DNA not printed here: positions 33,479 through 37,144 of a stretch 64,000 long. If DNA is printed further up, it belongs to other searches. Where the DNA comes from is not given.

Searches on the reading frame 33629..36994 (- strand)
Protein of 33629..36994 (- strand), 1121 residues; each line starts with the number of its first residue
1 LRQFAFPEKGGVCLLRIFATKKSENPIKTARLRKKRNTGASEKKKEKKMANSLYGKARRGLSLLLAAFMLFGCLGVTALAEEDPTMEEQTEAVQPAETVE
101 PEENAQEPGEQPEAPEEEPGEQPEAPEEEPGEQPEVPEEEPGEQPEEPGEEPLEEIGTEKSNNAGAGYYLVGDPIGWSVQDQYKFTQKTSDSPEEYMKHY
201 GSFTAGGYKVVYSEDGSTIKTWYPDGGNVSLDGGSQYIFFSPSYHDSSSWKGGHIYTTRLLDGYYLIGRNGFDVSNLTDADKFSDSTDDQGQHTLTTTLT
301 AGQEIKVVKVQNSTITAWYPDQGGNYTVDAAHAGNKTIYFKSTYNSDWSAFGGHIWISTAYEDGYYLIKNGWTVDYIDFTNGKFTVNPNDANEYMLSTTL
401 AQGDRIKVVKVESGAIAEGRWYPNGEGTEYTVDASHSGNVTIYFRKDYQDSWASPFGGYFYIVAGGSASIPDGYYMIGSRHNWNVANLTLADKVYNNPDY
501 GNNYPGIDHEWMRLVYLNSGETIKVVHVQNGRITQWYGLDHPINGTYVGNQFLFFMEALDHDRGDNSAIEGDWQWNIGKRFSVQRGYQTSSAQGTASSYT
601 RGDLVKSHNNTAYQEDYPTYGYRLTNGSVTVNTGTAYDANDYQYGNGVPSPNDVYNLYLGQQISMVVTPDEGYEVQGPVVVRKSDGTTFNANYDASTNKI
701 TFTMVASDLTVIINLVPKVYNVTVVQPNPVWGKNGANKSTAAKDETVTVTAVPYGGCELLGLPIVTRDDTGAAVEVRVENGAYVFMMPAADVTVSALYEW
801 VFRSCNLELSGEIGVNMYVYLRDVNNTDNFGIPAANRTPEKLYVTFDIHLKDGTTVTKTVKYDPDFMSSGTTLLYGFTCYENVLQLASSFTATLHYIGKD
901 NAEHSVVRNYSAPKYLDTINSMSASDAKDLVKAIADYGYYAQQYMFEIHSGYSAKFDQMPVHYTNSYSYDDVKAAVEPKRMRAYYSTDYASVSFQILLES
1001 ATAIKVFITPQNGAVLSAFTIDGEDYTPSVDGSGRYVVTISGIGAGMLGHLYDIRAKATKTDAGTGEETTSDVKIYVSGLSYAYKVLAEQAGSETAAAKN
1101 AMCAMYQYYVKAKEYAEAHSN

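Call 20: search_protein_families(library=pfam, proteins=[window:33629-36994:-], max_evalue=0.001)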
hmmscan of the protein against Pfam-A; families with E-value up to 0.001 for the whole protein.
window:33629-36994:- (1121 aa): 1 family
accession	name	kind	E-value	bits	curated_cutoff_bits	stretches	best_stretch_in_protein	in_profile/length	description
PF18998.6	Flg_new_2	-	2.9e-06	27.6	23.6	0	733-799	12-70/73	Divergent InlB B-repeat domain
